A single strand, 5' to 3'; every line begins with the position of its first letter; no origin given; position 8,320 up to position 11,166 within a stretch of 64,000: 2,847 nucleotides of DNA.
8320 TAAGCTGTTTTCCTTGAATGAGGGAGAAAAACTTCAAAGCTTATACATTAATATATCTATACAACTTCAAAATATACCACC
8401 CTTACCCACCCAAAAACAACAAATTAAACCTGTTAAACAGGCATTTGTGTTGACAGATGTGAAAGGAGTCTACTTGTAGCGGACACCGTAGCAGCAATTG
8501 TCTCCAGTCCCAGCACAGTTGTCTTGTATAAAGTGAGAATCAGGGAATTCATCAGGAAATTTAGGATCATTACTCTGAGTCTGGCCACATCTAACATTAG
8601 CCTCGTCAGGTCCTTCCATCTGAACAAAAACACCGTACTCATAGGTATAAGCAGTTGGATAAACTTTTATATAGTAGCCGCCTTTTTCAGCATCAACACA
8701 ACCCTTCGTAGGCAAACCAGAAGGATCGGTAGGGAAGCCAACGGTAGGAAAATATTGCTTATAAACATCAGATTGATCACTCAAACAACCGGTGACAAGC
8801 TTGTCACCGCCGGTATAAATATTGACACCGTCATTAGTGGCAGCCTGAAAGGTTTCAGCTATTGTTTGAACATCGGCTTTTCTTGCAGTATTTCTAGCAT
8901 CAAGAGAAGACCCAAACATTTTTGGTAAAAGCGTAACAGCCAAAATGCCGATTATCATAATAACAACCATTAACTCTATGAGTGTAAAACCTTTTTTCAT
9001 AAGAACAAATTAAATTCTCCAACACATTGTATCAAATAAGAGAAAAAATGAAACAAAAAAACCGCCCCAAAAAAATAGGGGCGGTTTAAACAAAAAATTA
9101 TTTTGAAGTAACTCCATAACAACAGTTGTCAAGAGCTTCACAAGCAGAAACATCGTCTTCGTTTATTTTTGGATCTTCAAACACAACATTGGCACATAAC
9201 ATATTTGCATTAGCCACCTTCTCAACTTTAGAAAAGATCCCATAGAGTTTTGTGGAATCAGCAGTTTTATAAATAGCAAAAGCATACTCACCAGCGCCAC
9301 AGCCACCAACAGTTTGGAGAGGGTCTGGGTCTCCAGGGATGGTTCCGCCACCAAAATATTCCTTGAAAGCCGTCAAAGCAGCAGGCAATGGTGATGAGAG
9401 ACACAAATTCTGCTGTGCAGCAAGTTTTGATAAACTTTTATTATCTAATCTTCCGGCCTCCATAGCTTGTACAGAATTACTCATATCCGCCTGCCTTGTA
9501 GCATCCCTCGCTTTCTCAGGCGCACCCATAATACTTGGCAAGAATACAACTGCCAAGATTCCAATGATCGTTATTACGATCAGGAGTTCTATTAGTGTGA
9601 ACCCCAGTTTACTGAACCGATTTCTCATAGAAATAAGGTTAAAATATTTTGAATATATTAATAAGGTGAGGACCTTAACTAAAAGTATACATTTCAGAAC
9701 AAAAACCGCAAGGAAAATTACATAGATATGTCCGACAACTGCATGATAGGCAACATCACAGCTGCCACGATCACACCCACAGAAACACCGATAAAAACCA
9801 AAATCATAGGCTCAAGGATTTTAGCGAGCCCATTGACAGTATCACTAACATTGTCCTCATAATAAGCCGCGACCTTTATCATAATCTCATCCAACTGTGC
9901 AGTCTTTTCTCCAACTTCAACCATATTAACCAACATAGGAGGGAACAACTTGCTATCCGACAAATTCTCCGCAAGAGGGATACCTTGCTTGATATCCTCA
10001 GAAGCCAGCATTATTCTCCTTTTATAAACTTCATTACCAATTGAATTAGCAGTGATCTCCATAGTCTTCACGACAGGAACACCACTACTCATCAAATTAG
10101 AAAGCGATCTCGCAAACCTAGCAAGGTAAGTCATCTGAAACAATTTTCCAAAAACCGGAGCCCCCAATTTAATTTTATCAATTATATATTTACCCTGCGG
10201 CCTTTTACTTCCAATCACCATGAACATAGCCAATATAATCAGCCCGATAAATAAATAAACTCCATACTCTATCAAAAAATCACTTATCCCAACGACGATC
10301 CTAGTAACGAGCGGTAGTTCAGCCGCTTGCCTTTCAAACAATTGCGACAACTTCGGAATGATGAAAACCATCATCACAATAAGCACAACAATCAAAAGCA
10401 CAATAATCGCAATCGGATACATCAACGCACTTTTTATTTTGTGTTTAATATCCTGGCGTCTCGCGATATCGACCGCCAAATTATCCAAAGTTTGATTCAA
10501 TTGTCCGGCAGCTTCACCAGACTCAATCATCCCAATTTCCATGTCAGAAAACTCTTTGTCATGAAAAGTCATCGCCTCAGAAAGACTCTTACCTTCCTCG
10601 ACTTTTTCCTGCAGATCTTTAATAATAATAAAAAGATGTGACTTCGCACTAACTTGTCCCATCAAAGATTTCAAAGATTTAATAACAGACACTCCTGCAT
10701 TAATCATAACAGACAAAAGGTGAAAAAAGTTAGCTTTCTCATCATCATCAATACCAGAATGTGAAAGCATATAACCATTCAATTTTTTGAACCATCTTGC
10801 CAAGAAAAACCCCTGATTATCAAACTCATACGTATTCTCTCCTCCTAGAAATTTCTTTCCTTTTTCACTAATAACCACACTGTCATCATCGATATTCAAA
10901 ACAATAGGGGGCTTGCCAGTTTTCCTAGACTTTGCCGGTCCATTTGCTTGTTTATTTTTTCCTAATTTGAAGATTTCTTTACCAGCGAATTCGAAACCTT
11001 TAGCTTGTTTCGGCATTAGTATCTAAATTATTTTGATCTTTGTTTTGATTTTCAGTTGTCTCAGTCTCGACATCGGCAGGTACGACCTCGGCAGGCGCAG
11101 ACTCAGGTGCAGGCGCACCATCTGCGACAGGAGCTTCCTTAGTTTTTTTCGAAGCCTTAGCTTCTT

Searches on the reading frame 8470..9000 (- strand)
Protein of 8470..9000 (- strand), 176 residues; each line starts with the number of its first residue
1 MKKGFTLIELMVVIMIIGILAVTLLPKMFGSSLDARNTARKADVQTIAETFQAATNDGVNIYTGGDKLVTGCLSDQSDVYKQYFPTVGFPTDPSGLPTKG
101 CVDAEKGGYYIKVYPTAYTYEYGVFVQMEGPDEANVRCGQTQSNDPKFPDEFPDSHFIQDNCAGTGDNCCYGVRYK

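Call 7: search_protein_families(library=pfam, proteins=[window:8470-9000:-], max_evalue=0.01)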
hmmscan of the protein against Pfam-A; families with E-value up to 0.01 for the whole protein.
window:8470-9000:- (176 aa): 1 family
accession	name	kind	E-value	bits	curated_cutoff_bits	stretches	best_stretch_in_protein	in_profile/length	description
PF07963.17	N_methyl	-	1.7e-07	30.9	21.2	1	2-24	4-26/27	Prokaryotic N-terminal methylation motif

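Call 8: search_protein_families(library=ncbifam, proteins=[window:8470-9000:-], max_evalue=0.01)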
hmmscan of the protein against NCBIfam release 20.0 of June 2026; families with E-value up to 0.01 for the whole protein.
window:8470-9000:- (176 aa): 11 families
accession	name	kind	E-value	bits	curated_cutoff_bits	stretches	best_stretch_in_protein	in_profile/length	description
TIGR01710.1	typeII_sec_gspG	equivalog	9.7e-11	41.8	88.85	1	3-61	1-59/134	type II secretion system major pseudopilin GspG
TIGR02532.1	IV_pilin_GFxxxE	domain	2.1e-08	33.6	16.3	1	2-24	1-23/24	prepilin-type N-terminal cleavage/methylation domain-containing protein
TIGR01708.2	typeII_sec_gspH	equivalog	7.8e-08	32.5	80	1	3-53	2-45/169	type II secretion system minor pseudopilin GspH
NF040999.1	pilin_ComGC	equivalog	1.6e-07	31.4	75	1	2-51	1-50/84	competence type IV pilus major pilin ComGC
NF041013.1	T4P_ComGE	equivalog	1.6e-06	28.1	49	1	2-49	3-50/83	competence type IV pilus minor pilin ComGE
NF041775.1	typeIV_PilA_Myxo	equivalog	5.6e-06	26.5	400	1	3-36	11-44/214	type IV pilin protein PilA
NF007862.0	PRK10574.1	equivalog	3.1e-05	24.1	138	1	2-27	4-29/145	prepilin peptidase-dependent pilin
TIGR02596.1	TIGR02596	subfamily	0.00076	19.6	70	1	5-54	1-47/196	Verru_Chthon cassette protein D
NF007800.0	PRK10506.1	equivalog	0.0037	17.1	158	1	2-23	8-29/163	prepilin peptidase-dependent protein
NF038304.1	EPS_HpsC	equivalog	0.0043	16.7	200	1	2-49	20-63/318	hormogonium polysaccharide secretion pseudopilin HpsC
NF040982.1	ComGD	equivalog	0.007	16.8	70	1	2-26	1-25/139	competence type IV pilus minor pilin ComGD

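Call 16: find_encoding_contigs(protein=window:8470-9000:-, flank=10000, max_places=6)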
Protein window:8470-9000:- (176 aa): 18 contigs read that carry it; 6 places shown.
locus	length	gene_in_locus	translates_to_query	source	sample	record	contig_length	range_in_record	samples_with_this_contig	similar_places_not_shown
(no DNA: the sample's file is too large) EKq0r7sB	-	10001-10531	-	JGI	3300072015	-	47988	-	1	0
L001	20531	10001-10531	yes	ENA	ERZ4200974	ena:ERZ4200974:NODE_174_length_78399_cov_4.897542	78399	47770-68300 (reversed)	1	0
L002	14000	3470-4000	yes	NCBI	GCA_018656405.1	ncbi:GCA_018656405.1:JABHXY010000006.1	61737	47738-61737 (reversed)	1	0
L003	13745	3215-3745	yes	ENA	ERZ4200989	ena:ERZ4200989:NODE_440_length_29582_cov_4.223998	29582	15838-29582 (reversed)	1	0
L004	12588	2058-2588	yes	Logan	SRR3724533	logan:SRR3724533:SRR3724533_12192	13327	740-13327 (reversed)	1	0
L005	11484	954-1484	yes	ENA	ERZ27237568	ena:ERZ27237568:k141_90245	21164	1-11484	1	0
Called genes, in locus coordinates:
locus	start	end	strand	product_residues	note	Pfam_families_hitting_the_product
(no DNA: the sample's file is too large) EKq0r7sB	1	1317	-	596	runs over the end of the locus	PF01368:DHH, PF02272:DHHA1, PF17768:RecJ_OB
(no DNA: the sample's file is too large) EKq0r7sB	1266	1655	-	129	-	PF03819:MazG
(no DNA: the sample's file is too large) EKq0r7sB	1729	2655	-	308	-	PF01745:IPT (faint), PF01715:IPPT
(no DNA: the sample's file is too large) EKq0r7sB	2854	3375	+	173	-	PF00466:Ribosomal_L10, PF27436:RL10_C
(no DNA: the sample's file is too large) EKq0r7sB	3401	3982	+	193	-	PF16320:Ribosomal_L12_N, PF00542:Ribosomal_L12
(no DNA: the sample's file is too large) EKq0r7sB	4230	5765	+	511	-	-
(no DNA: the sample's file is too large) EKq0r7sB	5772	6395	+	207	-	-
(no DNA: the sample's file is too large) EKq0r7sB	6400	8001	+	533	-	PF00437:T2SSE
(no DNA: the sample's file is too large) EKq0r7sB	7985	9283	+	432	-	PF00482:T2SSF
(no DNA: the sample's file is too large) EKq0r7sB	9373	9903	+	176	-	PF07963:N_methyl (weak)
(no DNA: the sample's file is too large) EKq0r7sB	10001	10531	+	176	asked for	PF07963:N_methyl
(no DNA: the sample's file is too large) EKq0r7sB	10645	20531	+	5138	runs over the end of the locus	PF02369:Big_1 (faint), PF09134:Invasin_D3 (faint), PF18565:Glyco_hydro2_C5 (faint), PF13517:FG-GAP_3 (weak)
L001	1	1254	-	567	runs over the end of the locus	PF01368:DHH, PF02272:DHHA1, PF17768:RecJ_OB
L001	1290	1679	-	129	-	PF03819:MazG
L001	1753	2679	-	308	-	PF01745:IPT (faint), PF01715:IPPT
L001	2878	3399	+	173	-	PF00466:Ribosomal_L10, PF27436:RL10_C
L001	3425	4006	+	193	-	PF16320:Ribosomal_L12_N, PF00542:Ribosomal_L12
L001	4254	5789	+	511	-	-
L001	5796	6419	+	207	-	-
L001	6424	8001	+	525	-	PF00437:T2SSE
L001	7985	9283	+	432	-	PF00482:T2SSF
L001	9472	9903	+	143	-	-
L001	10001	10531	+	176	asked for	PF07963:N_methyl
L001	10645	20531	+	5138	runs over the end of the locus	PF02369:Big_1 (faint), PF09134:Invasin_D3 (faint), PF18565:Glyco_hydro2_C5 (faint), PF13517:FG-GAP_3 (weak)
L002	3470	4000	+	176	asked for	PF07963:N_methyl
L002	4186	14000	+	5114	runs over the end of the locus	PF02369:Big_1 (faint), PF09134:Invasin_D3 (faint), PF18565:Glyco_hydro2_C5 (faint), PF13517:FG-GAP_3 (weak)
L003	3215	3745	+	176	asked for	PF07963:N_methyl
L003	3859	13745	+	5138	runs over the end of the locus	PF02369:Big_1 (faint), PF09134:Invasin_D3 (faint), PF18565:Glyco_hydro2_C5 (faint), PF13517:FG-GAP_3 (weak)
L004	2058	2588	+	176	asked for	PF07963:N_methyl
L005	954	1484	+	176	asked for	PF07963:N_methyl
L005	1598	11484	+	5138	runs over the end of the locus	PF02369:Big_1 (faint), PF09134:Invasin_D3 (faint), PF18565:Glyco_hydro2_C5 (faint), PF13517:FG-GAP_3 (weak)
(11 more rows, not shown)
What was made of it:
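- Checked: Gene callers on four independent assemblies give 5,138 aa, and NCBI's call is 5,114 aa because it starts 24 codons later (call 16).
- Identical 5,138-aa calls in ENA, JGI and other assemblies, with NCBI at 5,114 aa (call 16).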

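Call 18: find_related_loci(query=L001:19330-20529:+, collection=genome_contigs, flank=10000)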
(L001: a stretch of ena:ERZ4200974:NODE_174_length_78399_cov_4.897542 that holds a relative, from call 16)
Query L001:19330-20529:+ (400 aa) in genome_contigs; peptide patterns used: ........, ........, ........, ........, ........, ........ (x = any residue, [..] = any of these).
55 stretches matched a pattern, but none encodes a relative of the query by tblastn (E <= 1e-3).
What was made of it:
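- Tried and rejected: The first genome scan, with a poorly conserved C-terminal segment, found nothing (call 18).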

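Call 19: find_related_loci(query=L001:19330-20529:+, collection=metagenome_contigs, flank=10000)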
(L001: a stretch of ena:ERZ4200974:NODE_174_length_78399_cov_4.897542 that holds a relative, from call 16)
Query L001:19330-20529:+ (400 aa) in metagenome_contigs; peptide patterns used: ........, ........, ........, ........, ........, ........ (x = any residue, [..] = any of these).
64 stretches matched a pattern; 1 encode a relative of the query (tblastn E <= 1e-3); 1 distinct loci.
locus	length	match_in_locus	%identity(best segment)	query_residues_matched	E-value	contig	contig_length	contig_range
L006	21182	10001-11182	72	1-400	0e+0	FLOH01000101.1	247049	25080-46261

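Call 22: search_protein_families(library=pfam, proteins=[L006:1295-8794:+, L006:8795-16717:+, L006:2-574:+, L006:596-1102:+, L006:16686-17243:+, L006:17243-17923:+, L006:17916-19796:+, L006:19787-20941:+], max_evalue=0.01)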
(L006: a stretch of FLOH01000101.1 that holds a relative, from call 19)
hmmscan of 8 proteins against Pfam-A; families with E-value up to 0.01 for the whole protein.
L006:1295-8794:+ (2500 aa): 7 families
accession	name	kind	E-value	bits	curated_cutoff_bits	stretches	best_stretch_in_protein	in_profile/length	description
PF18565.7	Glyco_hydro2_C5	-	1.4e-11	44.6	32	1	1830-1919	2-102/103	Glycoside hydrolase family 2 C-terminal domain 5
PF09134.16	Invasin_D3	-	2.8e-09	37.8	33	1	1829-1919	5-91/98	Invasin, domain 3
PF02369.22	Big_1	-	4.2e-07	30.4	34.9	1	1829-1922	2-91/93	Bacterial Ig-like domain (group 1)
PF13517.12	FG-GAP_3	-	1.5e-06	29.1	26.9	1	2425-2485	1-60/61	FG-GAP-like repeat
PF01839.29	FG-GAP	-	0.0016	18.7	22.1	1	2470-2491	4-25/37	FG-GAP repeat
PF14783.12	BBS2_Mid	-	0.0048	17.4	27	0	2422-2464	3-45/108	Ciliary BBSome complex subunit 2, middle region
PF23743.1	Beta-prop_BBS7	-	0.0094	15.7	27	1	2427-2493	180-246/299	BBS7 beta-propeller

L006:8795-16717:+ (2640 aa): 1 family
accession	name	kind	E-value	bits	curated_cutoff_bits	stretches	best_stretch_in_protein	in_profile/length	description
PF18884.5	TSP3_bac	-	0.00012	22.3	25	1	2508-2527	1-19/22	Bacterial TSP3 repeat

L006:2-574:+ (190 aa): 1 family
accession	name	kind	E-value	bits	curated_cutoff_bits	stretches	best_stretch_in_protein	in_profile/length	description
PF07963.17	N_methyl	-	2.8e-06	27.1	21.2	1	7-28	4-25/27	Prokaryotic N-terminal methylation motif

L006:596-1102:+ (168 aa): 1 family
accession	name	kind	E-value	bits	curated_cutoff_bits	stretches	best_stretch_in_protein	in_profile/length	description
PF07963.17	N_methyl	-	9.3e-07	28.6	21.2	1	5-25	5-25/27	Prokaryotic N-terminal methylation motif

L006:16686-17243:+ (185 aa): 0 families

L006:17243-17923:+ (226 aa): 0 families

L006:17916-19796:+ (626 aa): 0 families

L006:19787-20941:+ (384 aa): 0 families

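Call 38: search_protein_families(library=pfam, proteins=[L006:1295-2836:+, L006:2837-4378:+, L006:4379-5920:+, L006:5921-7462:+, L006:7463-9004:+, L006:9005-10546:+, L006:10547-12088:+, L006:12089-13630:+, L006:13631-15172:+, L006:15173-16714:+], max_evalue=0.5)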
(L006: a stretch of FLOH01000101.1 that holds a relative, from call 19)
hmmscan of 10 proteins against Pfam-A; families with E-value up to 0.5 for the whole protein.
L006:1295-2836:+ (514 aa): 0 families

L006:2837-4378:+ (514 aa): 1 family
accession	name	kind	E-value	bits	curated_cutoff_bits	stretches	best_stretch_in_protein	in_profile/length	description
PF17820.7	PDZ_6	-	0.13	12.5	27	1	108-137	8-34/54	PDZ domain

L006:4379-5920:+ (514 aa): 0 families

L006:5921-7462:+ (514 aa): 4 families
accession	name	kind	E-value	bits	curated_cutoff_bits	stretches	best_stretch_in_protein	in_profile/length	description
PF18565.7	Glyco_hydro2_C5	-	1e-14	54.7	32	2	288-377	2-102/103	Glycoside hydrolase family 2 C-terminal domain 5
PF09134.16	Invasin_D3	-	5.3e-10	40.1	33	2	287-378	5-92/98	Invasin, domain 3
PF02369.22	Big_1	-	6e-09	36.3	34.9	1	287-380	2-91/93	Bacterial Ig-like domain (group 1)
PF13620.12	CarboxypepD_reg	-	0.053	14.3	32.3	1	357-392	44-80/82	Carboxypeptidase regulatory-like domain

L006:7463-9004:+ (514 aa): 4 families
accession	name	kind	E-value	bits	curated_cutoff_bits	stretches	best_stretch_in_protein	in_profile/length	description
PF13517.12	FG-GAP_3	-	6e-17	62.4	26.9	3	419-483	1-60/61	FG-GAP-like repeat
PF01839.29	FG-GAP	-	2.1e-07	31.1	22.1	2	414-435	4-25/37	FG-GAP repeat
PF14783.12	BBS2_Mid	-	5e-05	23.8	27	0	366-408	3-45/108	Ciliary BBSome complex subunit 2, middle region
PF23743.1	Beta-prop_BBS7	-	7e-05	22.7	27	1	372-438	181-247/299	BBS7 beta-propeller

L006:9005-10546:+ (514 aa): 1 family
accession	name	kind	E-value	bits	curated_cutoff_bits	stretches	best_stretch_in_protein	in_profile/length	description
PF22656.2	At5g48480-like_N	-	0.14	12.3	27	1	294-330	8-44/59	Glyoxalase At5g48480-like, N-terminal domain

L006:10547-12088:+ (514 aa): 5 families
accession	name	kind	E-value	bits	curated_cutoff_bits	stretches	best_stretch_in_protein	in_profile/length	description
PF14013.11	MT0933_antitox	-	0.02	15.6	27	1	149-170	1-22/49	MT0933-like antitoxin protein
PF05163.17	DinB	-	0.052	13.9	23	1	317-380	33-95/165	DinB family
PF07464.16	ApoLp-III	-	0.06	13.9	36.3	0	345-419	6-76/146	Apolipophorin-III precursor (apoLp-III)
PF23854.1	DUF7217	-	0.13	12.4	29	0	4-42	140-178/238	Domain of unknown function (DUF7217)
PF11662.13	DUF3263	-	0.29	11.4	22.3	0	313-369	5-61/74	Protein of unknown function (DUF3263)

L006:12089-13630:+ (514 aa): 2 families
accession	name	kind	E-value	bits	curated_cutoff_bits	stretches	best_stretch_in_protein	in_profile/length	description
PF08581.15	Tup_N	-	0.12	13.2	28.7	1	132-192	15-75/77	Tup N-terminal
PF20361.3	DUF6656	-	0.15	12.1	27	1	119-200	78-154/182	Family of unknown function (DUF6656)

L006:13631-15172:+ (514 aa): 2 families
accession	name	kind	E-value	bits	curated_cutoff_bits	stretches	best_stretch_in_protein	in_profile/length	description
PF24145.1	K1-lyase_N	-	0.027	15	27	1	95-123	23-51/72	K1 capsule-specific polysaccharide lyase, N-terminal domain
PF11681.13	KPP10_Orf10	-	0.14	12.5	25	1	393-454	8-68/144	Bacteriophage KPP10, Structural protein ORF10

L006:15173-16714:+ (514 aa): 2 families
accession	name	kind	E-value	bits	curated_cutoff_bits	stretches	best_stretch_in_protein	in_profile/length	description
PF18884.5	TSP3_bac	-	1.8e-07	31.3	25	2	382-401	1-19/22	Bacterial TSP3 repeat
PF00395.25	SLH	-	0.00058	20.2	20.8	1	109-146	2-43/44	S-layer homology domain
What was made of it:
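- On Inverse autotransporters (intimin/invasin): No beta-barrel or LysM family appears among the Pfam hits (calls 7, 38).
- On FG-GAP / integrin-alpha-type beta-propeller proteins: Only three repeats are detected (calls 7, 38).
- On SLH-domain wall-anchored proteins: The orthologue scores 20.2 bits against a cut-off of 20.8 for one repeat (call 38).
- Closest known: Type IV pilus tip adhesins PilY1 / PilC1-2. Different: There is no PilY1/Neisseria_PilC domain hit (calls 7, 38).
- Pfam SLH scores 20.2 bits against a cut-off of 20.8 in the orthologue (call 38).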

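Call 55: search_solved_structures(query=L006:10547-12694:+, max_evalue=10)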
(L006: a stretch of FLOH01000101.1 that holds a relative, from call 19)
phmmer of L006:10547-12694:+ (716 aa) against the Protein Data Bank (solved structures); distinct sequences matched with E-value up to 10: 3.
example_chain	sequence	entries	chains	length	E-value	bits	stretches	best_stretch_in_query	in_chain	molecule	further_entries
2cqz_A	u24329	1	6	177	0.27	12.9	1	276-363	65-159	177aa long hypothetical protein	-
9k2v_V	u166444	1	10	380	0.65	11.7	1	151-197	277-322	Internal virion protein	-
2l6h_A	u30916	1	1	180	5.2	8.7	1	145-198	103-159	Focal adhesion kinase 1, linker, Paxillin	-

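Call 56: search_protein_families(library=ncbifam, proteins=[L006:1295-2836:+, L006:2837-4378:+, L006:4379-5920:+, L006:5921-7462:+, L006:7463-9004:+, L006:9005-10546:+, L006:10547-12088:+, L006:12089-13630:+, L006:13631-15172:+, L006:15173-16714:+], max_evalue=0.5)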
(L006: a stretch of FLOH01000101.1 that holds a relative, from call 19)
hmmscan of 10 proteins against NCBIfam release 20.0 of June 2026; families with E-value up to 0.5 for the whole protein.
L006:1295-2836:+ (514 aa): 1 family
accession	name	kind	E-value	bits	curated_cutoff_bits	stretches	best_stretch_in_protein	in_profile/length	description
NF002126.0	PRK00964.1-4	subfamily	0.004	16.7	161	1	134-206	89-164/186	tetrahydromethanopterin S-methyltransferase subunit A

L006:2837-4378:+ (514 aa): 1 family
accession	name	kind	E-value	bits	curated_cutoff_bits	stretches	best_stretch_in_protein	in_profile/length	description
NF045617.1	mostly_LP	subfamily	0.083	13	43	1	18-46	73-101/119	putative T6SS immunity periplasmic lipoprotein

L006:4379-5920:+ (514 aa): 1 family
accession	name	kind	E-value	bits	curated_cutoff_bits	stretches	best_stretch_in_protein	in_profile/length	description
NF033662.1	acid_disulf_rpt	repeat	0.22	11.3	41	0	56-67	9-20/32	acidic double-disulfide repeat-containing protein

L006:5921-7462:+ (514 aa): 2 families
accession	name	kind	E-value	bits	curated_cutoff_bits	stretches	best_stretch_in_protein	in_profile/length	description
NF041462.1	GalA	equivalog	0.039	12.1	900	0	154-206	655-707/763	beta-galactosidase GalA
NF041463.1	GalB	equivalog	0.13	10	900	0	126-206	743-819/869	beta-galactosidase GalB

L006:7463-9004:+ (514 aa): 1 family
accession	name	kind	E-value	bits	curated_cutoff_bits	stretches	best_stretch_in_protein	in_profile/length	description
NF047539.1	XAC2610_fam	domain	3e-05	24.4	35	1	418-457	4-44/89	XAC2610-related protein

L006:9005-10546:+ (514 aa): 1 family
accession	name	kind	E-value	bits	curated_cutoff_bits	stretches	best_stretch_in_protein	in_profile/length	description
NF003750.0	PRK05346.2-1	equivalog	0.11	12.1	352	0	219-268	42-91/225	Na(+)-translocating NADH-quinone reductase subunit C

L006:10547-12088:+ (514 aa): 0 families

L006:12089-13630:+ (514 aa): 0 families

L006:13631-15172:+ (514 aa): 1 family
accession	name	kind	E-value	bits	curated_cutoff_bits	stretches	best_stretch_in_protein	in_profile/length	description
NF033165.1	lipo_LipL45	exception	0.12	11.4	350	1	70-168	39-139/391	lipoprotein LipL45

L006:15173-16714:+ (514 aa): 2 families
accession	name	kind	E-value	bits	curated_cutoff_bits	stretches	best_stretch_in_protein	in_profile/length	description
NF033765.2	gliding_CglD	equivalog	0.00023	19.1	400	1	307-449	174-332/1124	adventurous gliding motility lipoprotein CglD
NF047639.1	throspo3_MtsD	equivalog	0.0029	15.8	800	2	305-366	455-515/651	cell-cell cohesion protein MtsD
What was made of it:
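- On Type IV pilus tip adhesin PilY1/PilC: No such Pfam or NCBIfam hit in the window protein or the full orthologue (calls 7, 8, 38, 56).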

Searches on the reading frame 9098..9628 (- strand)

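Call 7: search_protein_families(library=pfam, proteins=[window:9098-9628:-], max_evalue=0.01)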
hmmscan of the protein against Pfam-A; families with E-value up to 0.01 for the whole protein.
window:9098-9628:- (176 aa): 1 family
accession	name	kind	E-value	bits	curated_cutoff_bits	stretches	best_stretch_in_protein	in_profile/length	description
PF07963.17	N_methyl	-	7.9e-07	28.8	21.2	1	7-28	4-25/27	Prokaryotic N-terminal methylation motif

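Call 8: search_protein_families(library=ncbifam, proteins=[window:9098-9628:-], max_evalue=0.01)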
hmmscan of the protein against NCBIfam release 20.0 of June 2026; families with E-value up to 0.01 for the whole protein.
window:9098-9628:- (176 aa): 10 families
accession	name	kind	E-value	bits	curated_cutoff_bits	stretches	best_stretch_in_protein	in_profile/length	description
TIGR01710.1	typeII_sec_gspG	equivalog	7.6e-12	45.4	88.85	1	9-68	2-61/134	type II secretion system major pseudopilin GspG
NF040999.1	pilin_ComGC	equivalog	4.2e-08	33.3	75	1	9-67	3-61/84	competence type IV pilus major pilin ComGC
TIGR02532.1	IV_pilin_GFxxxE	domain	6.1e-07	29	16.3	1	8-28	2-22/24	prepilin-type N-terminal cleavage/methylation domain-containing protein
NF041775.1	typeIV_PilA_Myxo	equivalog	6.9e-07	29.5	400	1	7-37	10-40/214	type IV pilin protein PilA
TIGR01708.2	typeII_sec_gspH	equivalog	1.7e-06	28.1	80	1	9-47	3-40/169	type II secretion system minor pseudopilin GspH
NF007862.0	PRK10574.1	equivalog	1.4e-05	25.2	138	1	7-67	4-64/145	prepilin peptidase-dependent pilin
NF041013.1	T4P_ComGE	equivalog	6.1e-05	23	49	1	9-52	5-48/83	competence type IV pilus minor pilin ComGE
TIGR02596.1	TIGR02596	subfamily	0.004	17.2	70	1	10-45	1-39/196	Verru_Chthon cassette protein D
NF007800.0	PRK10506.1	equivalog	0.0045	16.8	158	1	7-28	8-29/163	prepilin peptidase-dependent protein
TIGR02599.1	TIGR02599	subfamily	0.0076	15.5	256.5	0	9-47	1-39/361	Verru_Chthon cassette protein C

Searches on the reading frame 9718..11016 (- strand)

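Call 7: search_protein_families(library=pfam, proteins=[window:9718-11016:-], max_evalue=0.01)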
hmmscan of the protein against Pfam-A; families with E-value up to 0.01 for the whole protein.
window:9718-11016:- (432 aa): 1 family
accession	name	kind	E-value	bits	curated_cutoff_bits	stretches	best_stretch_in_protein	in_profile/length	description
PF00482.28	T2SSF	-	1.4e-55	187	25.2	2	97-221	1-125/125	Type II secretion system (T2SS), protein F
